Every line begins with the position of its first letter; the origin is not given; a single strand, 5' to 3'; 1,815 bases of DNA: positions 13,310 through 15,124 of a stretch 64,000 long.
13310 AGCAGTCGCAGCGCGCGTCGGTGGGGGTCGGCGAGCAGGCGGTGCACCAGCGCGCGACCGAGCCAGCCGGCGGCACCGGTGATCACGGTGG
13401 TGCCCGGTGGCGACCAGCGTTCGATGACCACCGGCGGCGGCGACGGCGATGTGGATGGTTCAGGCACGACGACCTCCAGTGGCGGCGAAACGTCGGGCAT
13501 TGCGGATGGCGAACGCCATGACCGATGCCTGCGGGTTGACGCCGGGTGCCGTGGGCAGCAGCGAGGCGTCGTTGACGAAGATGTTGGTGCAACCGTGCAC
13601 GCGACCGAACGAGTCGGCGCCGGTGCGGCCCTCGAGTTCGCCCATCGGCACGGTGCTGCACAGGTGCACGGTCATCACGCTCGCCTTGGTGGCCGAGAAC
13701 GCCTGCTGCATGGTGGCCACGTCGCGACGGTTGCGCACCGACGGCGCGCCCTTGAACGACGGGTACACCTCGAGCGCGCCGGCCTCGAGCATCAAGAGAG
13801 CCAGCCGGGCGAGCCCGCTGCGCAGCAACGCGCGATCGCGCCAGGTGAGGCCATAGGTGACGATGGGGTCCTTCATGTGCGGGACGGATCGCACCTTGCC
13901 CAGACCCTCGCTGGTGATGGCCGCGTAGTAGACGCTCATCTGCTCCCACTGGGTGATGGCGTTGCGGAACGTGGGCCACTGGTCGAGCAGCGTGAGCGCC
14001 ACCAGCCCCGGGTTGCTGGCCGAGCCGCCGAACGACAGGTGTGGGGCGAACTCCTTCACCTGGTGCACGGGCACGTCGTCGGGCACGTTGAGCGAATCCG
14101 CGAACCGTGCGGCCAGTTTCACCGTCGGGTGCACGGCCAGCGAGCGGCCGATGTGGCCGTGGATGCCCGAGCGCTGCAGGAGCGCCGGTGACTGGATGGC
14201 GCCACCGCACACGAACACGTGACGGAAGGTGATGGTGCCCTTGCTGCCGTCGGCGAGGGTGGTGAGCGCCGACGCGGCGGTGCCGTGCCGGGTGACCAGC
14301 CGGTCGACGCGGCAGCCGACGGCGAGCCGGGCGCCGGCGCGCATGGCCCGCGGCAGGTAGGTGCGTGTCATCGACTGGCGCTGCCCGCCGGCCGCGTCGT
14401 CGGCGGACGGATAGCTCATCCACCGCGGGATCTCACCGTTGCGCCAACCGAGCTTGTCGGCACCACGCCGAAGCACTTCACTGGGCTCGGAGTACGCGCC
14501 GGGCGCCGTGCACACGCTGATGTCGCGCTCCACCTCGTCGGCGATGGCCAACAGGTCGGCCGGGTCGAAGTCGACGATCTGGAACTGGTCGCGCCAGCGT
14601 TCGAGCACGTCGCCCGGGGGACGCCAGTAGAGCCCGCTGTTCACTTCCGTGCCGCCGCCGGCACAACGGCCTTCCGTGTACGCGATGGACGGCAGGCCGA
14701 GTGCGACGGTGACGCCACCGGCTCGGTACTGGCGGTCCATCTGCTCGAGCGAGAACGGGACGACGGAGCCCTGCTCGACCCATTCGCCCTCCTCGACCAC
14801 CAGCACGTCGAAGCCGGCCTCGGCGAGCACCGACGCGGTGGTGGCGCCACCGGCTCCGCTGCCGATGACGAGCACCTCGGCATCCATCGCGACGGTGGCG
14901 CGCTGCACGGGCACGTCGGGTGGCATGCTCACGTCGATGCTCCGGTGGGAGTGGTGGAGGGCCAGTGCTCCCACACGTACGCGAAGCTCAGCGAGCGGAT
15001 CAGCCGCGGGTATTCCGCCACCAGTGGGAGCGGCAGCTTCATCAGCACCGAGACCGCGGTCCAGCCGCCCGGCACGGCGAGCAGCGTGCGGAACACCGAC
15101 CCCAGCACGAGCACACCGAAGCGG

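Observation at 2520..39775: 37-kb envelope-glycan locus: complete lipid-arabinose donor pathway plus eight GT-C-type membrane proteins and four lipid-sugar-synthase GT2s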

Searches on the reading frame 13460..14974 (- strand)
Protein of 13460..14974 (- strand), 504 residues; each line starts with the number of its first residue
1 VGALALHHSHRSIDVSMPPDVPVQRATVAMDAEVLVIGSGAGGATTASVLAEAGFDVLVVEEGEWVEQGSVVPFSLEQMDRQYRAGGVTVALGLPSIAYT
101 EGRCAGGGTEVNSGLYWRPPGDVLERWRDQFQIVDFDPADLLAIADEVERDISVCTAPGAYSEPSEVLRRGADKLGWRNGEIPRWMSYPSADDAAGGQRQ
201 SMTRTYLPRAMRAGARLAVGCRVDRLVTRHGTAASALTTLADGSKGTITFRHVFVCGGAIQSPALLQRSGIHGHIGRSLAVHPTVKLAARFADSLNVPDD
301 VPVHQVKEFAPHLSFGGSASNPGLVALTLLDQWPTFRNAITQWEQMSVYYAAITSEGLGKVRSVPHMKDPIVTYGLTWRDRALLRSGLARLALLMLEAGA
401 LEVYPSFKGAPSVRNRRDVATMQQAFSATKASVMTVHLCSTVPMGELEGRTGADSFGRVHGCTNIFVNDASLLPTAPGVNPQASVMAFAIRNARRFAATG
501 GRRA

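Call 8: search_protein_families(library=pfam, proteins=[window:13460-14974:-], max_evalue=0.01)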
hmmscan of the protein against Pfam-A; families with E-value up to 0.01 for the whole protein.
window:13460-14974:- (504 aa): 8 families
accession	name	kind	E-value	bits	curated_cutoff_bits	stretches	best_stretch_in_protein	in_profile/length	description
PF00732.25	GMC_oxred_N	-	1e-34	120.7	23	1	79-283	1-217/218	GMC oxidoreductase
PF05199.19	GMC_oxred_C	-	7.8e-17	62.6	24.6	1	371-489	21-139/139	GMC oxidoreductase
PF01266.30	DAO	-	5.3e-08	33.2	27.9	1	34-319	2-271/353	FAD dependent oxidoreductase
PF07992.20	Pyr_redox_2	-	1.1e-06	28.8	26.1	1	33-83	2-53/291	Pyridine nucleotide-disulphide oxidoreductase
PF01494.25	FAD_binding_3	-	3.1e-05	23.8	22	1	32-65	2-35/349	FAD binding domain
PF13450.12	NAD_binding_8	-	6e-05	23.7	21.9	1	36-63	1-28/68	NAD(P)-binding Rossmann-like domain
PF00890.30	FAD_binding_2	-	0.00016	21.4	20.4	1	34-64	2-32/414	FAD binding domain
PF12831.13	FAD_oxidored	-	0.008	16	27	0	33-66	1-34/416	FAD dependent oxidoreductase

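Call 30: search_protein_families(library=ncbifam, proteins=[window:13460-14974:-], max_evalue=0.001)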
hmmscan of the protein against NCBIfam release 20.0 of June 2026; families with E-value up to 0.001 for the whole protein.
window:13460-14974:- (504 aa): 17 families
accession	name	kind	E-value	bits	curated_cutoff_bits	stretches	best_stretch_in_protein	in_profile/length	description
NF002550.0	PRK02106.1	subfamily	7.9e-18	64.3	605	2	196-271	196-272/563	choline dehydrogenase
TIGR04542.1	GMC_mycofac_2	equivalog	3.9e-17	62.4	400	2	34-292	2-256/425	mycofactocin system GMC family oxidoreductase MftG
TIGR03970.1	mycofact_MftG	equivalog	1.4e-16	60.6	387.45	1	195-493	189-483/487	mycofactocin dehydrogenase MftG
NF038210.1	GMC_mycofac_3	equivalog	1.8e-15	56.7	300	3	212-289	156-237/418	mycofactocin system GMC family oxidoreductase MftG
TIGR01810.1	betA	equivalog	2.1e-13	49.8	732.1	1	195-272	188-266/532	choline dehydrogenase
NF058674.1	CholsOxChoxAB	equivalog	9.5e-09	34.3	850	1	30-65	4-39/535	cholesterol oxidase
TIGR02462.1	pyranose_ox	equivalog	1.2e-08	34.3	544.9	1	434-496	481-543/548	pyranose oxidase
NF006130.0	PRK08274.1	equivalog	1.7e-05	23.9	369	0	30-68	4-42/467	FAD-dependent tricarballylate dehydrogenase TcuA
NF005313.0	PRK06847.1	subfamily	0.00012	21.2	372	1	33-69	6-43/375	hypothetical protein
NF053676.1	4oxCHCAChcC1Cy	equivalog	0.00029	19.4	1000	0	33-71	3-41/528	4-oxocyclohexanecarboxylate 2-dehydrogenase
NF009473.0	PRK12835.1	subfamily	0.00031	19.3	837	1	28-64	8-44/585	FAD-binding protein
NF007542.0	PRK10157.1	subfamily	0.0004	19.2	610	0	34-65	8-39/428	FAD-dependent oxidoreductase FixC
NF004829.0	PRK06183.1-3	subfamily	0.00042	19.2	390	1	27-62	4-39/520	bifunctional 3-(3-hydroxy-phenyl)propionate/3-hydroxycinnamic acid hydroxylase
TIGR02032.1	GG-red-SF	subfamily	0.00045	20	158.8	1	34-65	3-34/297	geranylgeranyl reductase family protein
NF009074.0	PRK12409.1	equivalog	0.00051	19.3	494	0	33-63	3-33/410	D-amino acid dehydrogenase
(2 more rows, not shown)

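Call 47: search_solved_structures(query=window:13460-14974:-, max_evalue=0.00001)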
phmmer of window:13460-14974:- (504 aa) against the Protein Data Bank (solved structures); distinct sequences matched with E-value up to 0.00001: 26.
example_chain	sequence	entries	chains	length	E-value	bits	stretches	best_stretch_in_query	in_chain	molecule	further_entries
4qi4_A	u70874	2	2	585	1.2e-11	47.4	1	32-271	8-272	Cellobiose dehydrogenase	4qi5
4qi6_A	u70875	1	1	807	2.2e-11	46.5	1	30-271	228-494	Cellobiose dehydrogenase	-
6f97_A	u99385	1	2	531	9.9e-09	37.8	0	188-272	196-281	5-(hydroxymethyl)furfural oxidase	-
1cc2_A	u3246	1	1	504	1e-08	37.7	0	443-496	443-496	PROTEIN (CHOLESTEROL OXIDASE)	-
3b6d_A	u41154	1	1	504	1e-08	37.7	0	443-496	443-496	Cholesterol oxidase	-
1cbo_A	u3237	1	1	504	1.2e-08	37.6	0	443-496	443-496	PROTEIN (CHOLESTEROL OXIDASE)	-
1b4v_A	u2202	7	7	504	1.2e-08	37.5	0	443-496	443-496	PROTEIN (CHOLESTEROL OXIDASE) | CHOLESTEROL OXIDASE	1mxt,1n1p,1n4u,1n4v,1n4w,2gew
1b8s_A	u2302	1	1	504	1.2e-08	37.5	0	443-496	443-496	PROTEIN (CHOLESTEROL OXIDASE)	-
4u2l_A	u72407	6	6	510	1.3e-08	37.4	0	443-496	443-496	Cholesterol oxidase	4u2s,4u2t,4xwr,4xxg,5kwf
3cnj_A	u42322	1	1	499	1.3e-08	37.4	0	443-496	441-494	Cholesterol oxidase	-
3b3r_A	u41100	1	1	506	1.4e-08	37.3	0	443-496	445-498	Cholesterol oxidase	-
4qi7_A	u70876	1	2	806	1.4e-08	37.3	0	428-497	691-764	Cellobiose dehydrogenase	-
4udp_A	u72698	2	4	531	1.5e-08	37.2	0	188-272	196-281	GLUCOSE-METHANOL-CHOLINE OXIDOREDUCTASE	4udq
4rek_A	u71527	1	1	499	1.6e-08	37.1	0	443-496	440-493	Cholesterol oxidase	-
4udr_A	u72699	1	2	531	4.5e-08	35.6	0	188-272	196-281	GLUCOSE-METHANOL-CHOLINE OXIDOREDUCTASE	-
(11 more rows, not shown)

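Call 72: find_homologous_proteins(query=window:13460-14974:-, max_evalue=1e-10)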
Query window:13460-14974:- (504 aa): 3211 proteins with E <= 1e-10 among 8000 candidates; the best 120 are listed.
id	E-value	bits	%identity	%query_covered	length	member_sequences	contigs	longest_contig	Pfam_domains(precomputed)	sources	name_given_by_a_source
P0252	0.0e+0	1055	94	97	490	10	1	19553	PF01266.31,PF07992.21,PF05199.20,PF00732.26,PF01494.26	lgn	-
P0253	1.4e-280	949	87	96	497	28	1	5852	PF01266.31,PF00890.31,PF07992.21,PF05199.20,PF00732.26,PF01494.26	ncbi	-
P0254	1.8e-278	942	86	95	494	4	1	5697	PF01266.31,PF13450.13,PF07992.21,PF05199.20,PF00732.26,PF01494.26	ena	-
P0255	8.6e-276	934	85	95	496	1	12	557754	PF01266.31,PF00890.31,PF07992.21,PF05199.20,PF00732.26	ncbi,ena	-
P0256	8.7e-274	927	82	100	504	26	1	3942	PF01266.31,PF07992.21,PF05199.20,PF00732.26,PF01494.26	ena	-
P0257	1.6e-273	926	84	95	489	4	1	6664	PF01266.31,PF07992.21,PF05199.20,PF00732.26,PF01494.26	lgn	-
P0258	4.9e-273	924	85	95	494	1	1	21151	PF01266.31,PF00890.31,PF07992.21,PF05199.20,PF00732.26,PF01494.26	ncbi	ncbi:MAG: GMC family oxidoreductase [Ilumatobacteraceae bacterium]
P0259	8.0e-272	920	84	95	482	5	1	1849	PF01266.31,PF07992.21,PF05199.20,PF00732.26,PF01494.26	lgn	-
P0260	3.5e-271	918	83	95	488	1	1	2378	PF01266.31,PF07992.21,PF05199.20,PF00732.26,PF01494.26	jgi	jgi:choline dehydrogenase-like flavoprotein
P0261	4.8e-271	918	84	95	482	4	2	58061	PF01266.31,PF00890.31,PF07992.21,PF05199.20,PF00732.26,PF01494.26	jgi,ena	-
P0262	5.0e-271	918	85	94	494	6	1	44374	PF01266.31,PF07992.21,PF05199.20,PF00732.26,PF01494.26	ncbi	-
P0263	1.2e-270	917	83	93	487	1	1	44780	PF01266.31,PF07992.21,PF05199.20,PF00732.26,PF01494.26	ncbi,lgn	-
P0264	8.4e-270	914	84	94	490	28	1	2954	PF01266.31,PF07992.21,PF05199.20,PF00732.26,PF01494.26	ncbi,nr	ncbi:MAG: GMC family oxidoreductase [Ilumatobacteraceae bacterium]|nr:GMC family oxidoreductase [Ilu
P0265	1.2e-269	913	83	95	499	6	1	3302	PF01266.31,PF00890.31,PF07992.21,PF05199.20,PF00732.26,PF01494.26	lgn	-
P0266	2.1e-269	912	86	94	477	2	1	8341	PF01266.31,PF07992.21,PF05199.20,PF00732.26,PF01494.26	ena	-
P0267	7.5e-268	907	84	95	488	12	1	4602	PF01266.31,PF07992.21,PF05199.20,PF00732.26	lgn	-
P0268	2.5e-267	906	84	96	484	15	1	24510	PF01266.31,PF13450.13,PF00890.31,PF07992.21,PF05199.20,PF00732.26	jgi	jgi:choline dehydrogenase-like flavoprotein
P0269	9.9e-266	900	84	94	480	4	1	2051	PF01266.31,PF00890.31,PF07992.21,PF05199.20,PF00732.26,PF01494.26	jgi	jgi:choline dehydrogenase-like flavoprotein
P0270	3.8e-265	898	83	95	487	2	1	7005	PF01266.31,PF00890.31,PF07992.21,PF05199.20,PF00732.26,PF01494.26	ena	-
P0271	1.1e-263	894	82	95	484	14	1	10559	PF01266.31,PF07992.21,PF05199.20,PF00732.26,PF01494.26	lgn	-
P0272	1.3e-262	890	83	95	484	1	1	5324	PF01266.31,PF00890.31,PF07992.21,PF05199.20,PF00732.26,PF01494.26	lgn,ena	-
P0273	1.1e-260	884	81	95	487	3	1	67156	PF01266.31,PF07992.21,PF05199.20,PF00732.26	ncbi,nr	ncbi:MAG: GMC family oxidoreductase [Actinobacteria bacterium]|nr:GMC family oxidoreductase [Actinom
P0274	5.5e-259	878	81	95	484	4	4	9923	PF01266.31,PF07992.21,PF05199.20,PF00732.26,PF01494.26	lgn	-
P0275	6.8e-259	878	81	95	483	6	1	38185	PF01266.31,PF07992.21,PF05199.20,PF00732.26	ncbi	-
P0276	1.0e-257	874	81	95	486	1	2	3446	PF01266.31,PF00890.31,PF07992.21,PF05199.20,PF00732.26,PF01494.26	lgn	-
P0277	4.5e-254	862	80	97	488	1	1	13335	PF01266.31,PF07992.21,PF05199.20,PF00732.26,PF01494.26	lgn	-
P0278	2.1e-253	860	80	94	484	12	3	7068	PF01266.31,PF00890.31,PF07992.21,PF05199.20,PF00732.26,PF01494.26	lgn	-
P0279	4.1e-253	859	80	95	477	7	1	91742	PF01266.31,PF00890.31,PF07992.21,PF05199.20,PF00732.26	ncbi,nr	ncbi:MAG: GMC family oxidoreductase [Actinobacteria bacterium]|nr:GMC family oxidoreductase [Actinom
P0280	1.4e-252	857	80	95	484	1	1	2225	PF01266.31,PF07992.21,PF05199.20,PF00732.26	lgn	-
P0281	1.8e-252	857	78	94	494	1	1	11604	PF01266.31,PF07992.21,PF05199.20,PF00732.26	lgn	-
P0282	3.0e-252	856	80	94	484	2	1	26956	PF01266.31,PF00890.31,PF07992.21,PF05199.20,PF00732.26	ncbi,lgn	-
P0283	6.5e-252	855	80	95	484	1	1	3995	PF01266.31,PF07992.21,PF05199.20,PF00732.26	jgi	jgi:choline dehydrogenase-like flavoprotein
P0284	7.4e-252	855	79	95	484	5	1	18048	PF01266.31,PF07992.21,PF05199.20,PF00732.26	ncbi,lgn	ncbi:MAG: FAD-dependent oxidoreductase [Actinomycetota bacterium]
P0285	1.4e-251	854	79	95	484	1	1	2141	PF01266.31,PF07992.21,PF05199.20,PF00732.26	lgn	-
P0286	4.4e-251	852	80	94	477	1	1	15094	PF01266.31,PF00890.31,PF07992.21,PF05199.20,PF00732.26,PF01494.26,PF12831.14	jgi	jgi:choline dehydrogenase-like flavoprotein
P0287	9.0e-251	851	78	95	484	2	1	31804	PF01266.31,PF00890.31,PF07992.21,PF05199.20,PF00732.26,PF01494.26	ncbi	ncbi:MAG: FAD-dependent oxidoreductase [Ilumatobacteraceae bacterium]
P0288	1.5e-250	850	79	94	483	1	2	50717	PF01266.31,PF00890.31,PF07992.21,PF05199.20,PF00732.26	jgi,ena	-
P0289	2.1e-250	850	79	95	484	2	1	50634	PF01266.31,PF00890.31,PF07992.21,PF05199.20,PF00732.26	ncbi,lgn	-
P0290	2.2e-249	846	79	95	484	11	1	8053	PF01266.31,PF07992.21,PF05199.20,PF00732.26,PF01494.26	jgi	-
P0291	2.6e-249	846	79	94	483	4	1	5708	PF01266.31,PF00890.31,PF07992.21,PF05199.20,PF00732.26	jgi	jgi:choline dehydrogenase-like flavoprotein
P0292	5.0e-249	845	79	95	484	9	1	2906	PF01266.31,PF07992.21,PF05199.20,PF00732.26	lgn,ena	-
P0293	1.3e-248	844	77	95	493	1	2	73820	PF01266.31,PF07992.21,PF05199.20,PF00732.26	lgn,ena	-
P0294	3.0e-248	843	78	96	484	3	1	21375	PF01266.31,PF05199.20,PF00732.26,PF01494.26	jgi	jgi:choline dehydrogenase-like flavoprotein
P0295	6.0e-248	842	78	96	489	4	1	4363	PF01266.31,PF13450.13,PF00890.31,PF07992.21,PF05199.20,PF00732.26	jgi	jgi:choline dehydrogenase-like flavoprotein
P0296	2.0e-246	837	78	95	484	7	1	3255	PF01266.31,PF07992.21,PF05199.20,PF00732.26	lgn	-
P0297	2.7e-246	836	78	95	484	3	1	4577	PF01266.31,PF07992.21,PF05199.20,PF00732.26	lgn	-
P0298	1.5e-245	834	78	94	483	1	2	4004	PF01266.31,PF00890.31,PF05199.20,PF00732.26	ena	-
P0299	1.5e-245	834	78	95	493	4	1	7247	PF01266.31,PF00890.31,PF07992.21,PF05199.20,PF00732.26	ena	-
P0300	1.9e-244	830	79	94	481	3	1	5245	PF01266.31,PF00890.31,PF07992.21,PF05199.20,PF00732.26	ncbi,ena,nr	ncbi:MAG TPA: GMC family oxidoreductase [Ilumatobacteraceae bacterium]|nr:GMC family oxidoreductase 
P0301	8.7e-244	828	76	94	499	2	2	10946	PF01266.31,PF07992.21,PF05199.20,PF00732.26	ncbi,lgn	-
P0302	6.5e-243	825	78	94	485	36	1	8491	PF01266.31,PF00890.31,PF07992.21,PF05199.20,PF00732.26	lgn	-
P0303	5.1e-242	822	79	94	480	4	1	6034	PF01266.31,PF13450.13,PF07992.21,PF05199.20,PF00732.26,PF01494.26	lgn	-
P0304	5.4e-239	812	78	95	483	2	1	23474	PF01266.31,PF00890.31,PF07992.21,PF05199.20,PF00732.26,PF01494.26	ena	-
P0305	1.5e-238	811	78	93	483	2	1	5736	PF01266.31,PF07992.21,PF05199.20,PF00732.26,PF01494.26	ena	-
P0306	2.6e-238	810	78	94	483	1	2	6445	PF01266.31,PF05199.20,PF00732.26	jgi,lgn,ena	-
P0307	4.2e-238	809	74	97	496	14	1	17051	PF01266.31,PF00890.31,PF07992.21,PF05199.20,PF00732.26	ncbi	ncbi:MAG: FAD-dependent oxidoreductase [Ilumatobacteraceae bacterium]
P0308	1.8e-237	807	78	94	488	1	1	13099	PF01266.31,PF07992.21,PF05199.20,PF00732.26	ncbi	-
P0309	6.0e-237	805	77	95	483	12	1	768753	PF01266.31,PF05199.20,PF00732.26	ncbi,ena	-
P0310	6.3e-237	805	79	93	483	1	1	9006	PF01266.31,PF07992.21,PF05199.20,PF00732.26,PF01494.26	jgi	jgi:choline dehydrogenase-like flavoprotein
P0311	9.1e-237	805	75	94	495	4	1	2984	PF01266.31,PF13450.13,PF07992.21,PF05199.20,PF00732.26,PF01494.26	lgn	-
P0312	1.9e-236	804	76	95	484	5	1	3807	PF01266.31,PF05199.20,PF00732.26,PF01494.26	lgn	-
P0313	2.4e-236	803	79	93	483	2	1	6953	PF01266.31,PF07992.21,PF05199.20,PF00732.26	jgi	jgi:choline dehydrogenase-like flavoprotein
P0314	6.5e-236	802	75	93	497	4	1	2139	PF01266.31,PF07992.21,PF05199.20,PF00732.26,PF01494.26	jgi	jgi:choline dehydrogenase-like flavoprotein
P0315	7.4e-236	802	77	94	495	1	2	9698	PF01266.31,PF00890.31,PF07992.21,PF05199.20,PF00732.26,PF01494.26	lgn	-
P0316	8.4e-236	802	75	98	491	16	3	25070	PF01266.31,PF07992.21,PF05199.20,PF00732.26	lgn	-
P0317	9.8e-236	801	77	94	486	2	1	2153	PF01266.31,PF05199.20,PF00732.26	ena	-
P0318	2.5e-235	800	76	95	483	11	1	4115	PF01266.31,PF05199.20,PF00732.26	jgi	jgi:choline dehydrogenase-like flavoprotein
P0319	8.5e-235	798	78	93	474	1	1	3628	PF01266.31,PF05199.20,PF00732.26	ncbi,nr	ncbi:MAG TPA: GMC family oxidoreductase [Ilumatobacteraceae bacterium]|nr:GMC family oxidoreductase 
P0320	8.6e-235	798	77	94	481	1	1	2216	PF01266.31,PF07992.21,PF05199.20,PF00732.26,PF01494.26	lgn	-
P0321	9.5e-235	798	77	93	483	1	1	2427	PF01266.31,PF05199.20,PF00732.26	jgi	jgi:choline dehydrogenase-like flavoprotein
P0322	1.2e-234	798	77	93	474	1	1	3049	PF01266.31,PF07992.21,PF05199.20,PF00732.26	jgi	jgi:choline dehydrogenase-like flavoprotein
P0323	1.3e-234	798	76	94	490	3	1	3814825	PF01266.31,PF05199.20,PF00732.26,PF01494.26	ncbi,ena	-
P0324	8.6e-234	795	77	93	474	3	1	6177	PF01266.31,PF13450.13,PF05199.20,PF00732.26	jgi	jgi:choline dehydrogenase-like flavoprotein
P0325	9.6e-234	795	77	93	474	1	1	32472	PF01266.31,PF07992.21,PF05199.20,PF00732.26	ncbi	-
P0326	1.2e-233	795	76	93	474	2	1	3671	PF01266.31,PF05199.20,PF00732.26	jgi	jgi:choline dehydrogenase-like flavoprotein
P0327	2.2e-233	794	77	94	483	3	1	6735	PF01266.31,PF07992.21,PF05199.20,PF00732.26,PF01494.26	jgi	jgi:choline dehydrogenase-like flavoprotein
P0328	2.8e-233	793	77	94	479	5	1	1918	PF01266.31,PF07992.21,PF05199.20,PF00732.26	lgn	-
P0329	3.2e-233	793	76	93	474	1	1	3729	PF01266.31,PF13450.13,PF05199.20,PF00732.26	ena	-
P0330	3.5e-233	793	77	94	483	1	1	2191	PF01266.31,PF07992.21,PF05199.20,PF00732.26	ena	-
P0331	3.6e-233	793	76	94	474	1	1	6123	PF01266.31,PF00890.31,PF07992.21,PF05199.20,PF00732.26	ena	-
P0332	3.7e-233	793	76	94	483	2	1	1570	PF01266.31,PF13450.13,PF05199.20,PF00732.26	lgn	-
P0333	3.8e-233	793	76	94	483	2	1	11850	PF01266.31,PF07992.21,PF05199.20,PF00732.26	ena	-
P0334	3.8e-233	793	76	95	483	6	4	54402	PF01266.31,PF07992.21,PF05199.20,PF00732.26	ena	-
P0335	8.6e-233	792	76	94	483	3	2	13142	PF01266.31,PF07992.21,PF05199.20,PF00732.26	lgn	-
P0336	1.6e-232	791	76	94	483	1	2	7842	PF01266.31,PF07992.21,PF05199.20,PF00732.26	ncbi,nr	ncbi:MAG: GMC family oxidoreductase [Actinomycetota bacterium]|nr:GMC family oxidoreductase [Actinom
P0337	2.6e-232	790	77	93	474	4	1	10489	PF01266.31,PF07992.21,PF05199.20,PF00732.26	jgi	jgi:choline dehydrogenase-like flavoprotein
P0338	2.8e-232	790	77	94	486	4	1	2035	PF01266.31,PF07992.21,PF05199.20,PF00732.26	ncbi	ncbi:MAG: GMC family oxidoreductase [Ilumatobacteraceae bacterium]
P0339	3.1e-232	790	75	93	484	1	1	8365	PF01266.31,PF13450.13,PF00890.31,PF07992.21,PF05199.20,PF00732.26,PF01494.26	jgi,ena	-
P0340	4.4e-232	789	76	93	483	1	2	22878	PF01266.31,PF13450.13,PF05199.20,PF00732.26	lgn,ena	-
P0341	6.1e-232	789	76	94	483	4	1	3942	PF01266.31,PF07992.21,PF05199.20,PF00732.26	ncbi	ncbi:MAG: hypothetical protein QOJ66_1448 [Ilumatobacteraceae bacterium]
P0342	7.2e-232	789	77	94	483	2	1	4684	PF01266.31,PF07992.21,PF05199.20,PF00732.26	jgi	jgi:choline dehydrogenase-like flavoprotein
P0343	1.3e-231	788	77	94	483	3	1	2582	PF01266.31,PF07992.21,PF05199.20,PF00732.26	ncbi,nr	ncbi:MAG TPA: GMC family oxidoreductase [Ilumatobacteraceae bacterium]|nr:GMC family oxidoreductase 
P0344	2.4e-231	787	76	94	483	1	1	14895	PF01266.31,PF07992.21,PF05199.20,PF00732.26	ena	-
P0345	9.1e-231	785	76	94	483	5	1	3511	PF01266.31,PF13450.13,PF07992.21,PF05199.20,PF00732.26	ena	-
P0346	1.1e-230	785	76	94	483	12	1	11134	PF01266.31,PF07992.21,PF05199.20,PF00732.26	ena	-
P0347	1.3e-230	784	76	94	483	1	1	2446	PF01266.31,PF13450.13,PF07992.21,PF05199.20,PF00732.26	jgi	jgi:choline dehydrogenase-like flavoprotein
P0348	1.5e-230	784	76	94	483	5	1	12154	PF01266.31,PF07992.21,PF05199.20,PF00732.26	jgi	jgi:choline dehydrogenase-like flavoprotein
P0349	1.7e-230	784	76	94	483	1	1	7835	PF01266.31,PF13450.13,PF05199.20,PF00732.26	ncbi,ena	-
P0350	2.2e-230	784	76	95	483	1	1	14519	PF01266.31,PF05199.20,PF00732.26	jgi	jgi:choline dehydrogenase-like flavoprotein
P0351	4.6e-230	783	76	94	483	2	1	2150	PF01266.31,PF07992.21,PF05199.20,PF00732.26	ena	-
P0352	5.8e-230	782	76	94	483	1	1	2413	PF01266.31,PF13450.13,PF07992.21,PF05199.20,PF00732.26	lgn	-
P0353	8.8e-230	782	76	94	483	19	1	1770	PF01266.31,PF07992.21,PF05199.20,PF00732.26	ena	-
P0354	9.0e-230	782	75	94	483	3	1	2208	PF01266.31,PF07992.21,PF05199.20,PF00732.26,PF01494.26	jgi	jgi:choline dehydrogenase-like flavoprotein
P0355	9.4e-230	782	76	94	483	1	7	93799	PF01266.31,PF13450.13,PF05199.20,PF00732.26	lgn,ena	-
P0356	1.1e-229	781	76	94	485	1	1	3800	PF01266.31,PF13450.13,PF05199.20,PF00732.26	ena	-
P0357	1.2e-229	781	75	94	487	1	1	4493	PF01266.31,PF05199.20,PF00732.26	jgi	jgi:choline dehydrogenase-like flavoprotein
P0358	2.2e-229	780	77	93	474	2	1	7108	PF01266.31,PF13450.13,PF07992.21,PF05199.20,PF00732.26,PF01494.26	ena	-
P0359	3.4e-229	780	75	94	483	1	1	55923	PF01266.31,PF13450.13,PF05199.20,PF00732.26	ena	-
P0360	4.5e-229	779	76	94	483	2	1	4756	PF01266.31,PF00890.31,PF05199.20,PF00732.26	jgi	jgi:choline dehydrogenase-like flavoprotein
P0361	6.4e-229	779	75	94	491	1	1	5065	PF01266.31,PF07992.21,PF05199.20,PF00732.26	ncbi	ncbi:MAG: FAD-dependent oxidoreductase [Ilumatobacteraceae bacterium]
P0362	1.4e-228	778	76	93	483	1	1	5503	PF05199.20,PF00732.26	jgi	jgi:choline dehydrogenase-like flavoprotein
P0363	2.1e-228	777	76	95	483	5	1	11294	PF01266.31,PF07992.21,PF05199.20,PF00732.26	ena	-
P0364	2.5e-228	777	74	92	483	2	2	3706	PF01266.31,PF13450.13,PF00890.31,PF05199.20,PF00732.26,PF01494.26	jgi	-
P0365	3.0e-228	777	76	94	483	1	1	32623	PF01266.31,PF13450.13,PF07992.21,PF05199.20,PF00732.26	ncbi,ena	-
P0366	3.6e-228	776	74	95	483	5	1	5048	PF01266.31,PF07992.21,PF05199.20,PF00732.26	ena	-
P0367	3.7e-228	776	73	94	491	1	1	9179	PF01266.31,PF05199.20,PF00732.26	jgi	jgi:choline dehydrogenase-like flavoprotein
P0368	4.0e-228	776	77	93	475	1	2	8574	PF01266.31,PF13450.13,PF07992.21,PF05199.20,PF00732.26,PF01494.26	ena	-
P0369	4.1e-228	776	74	94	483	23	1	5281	PF01266.31,PF05199.20,PF00732.26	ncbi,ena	-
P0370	5.1e-228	776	76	95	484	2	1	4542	PF01266.31,PF00890.31,PF07992.21,PF05199.20,PF00732.26,PF01494.26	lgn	-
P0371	1.3e-227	775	73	93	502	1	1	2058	PF01266.31,PF13450.13,PF00890.31,PF05199.20,PF00732.26,PF01494.26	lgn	-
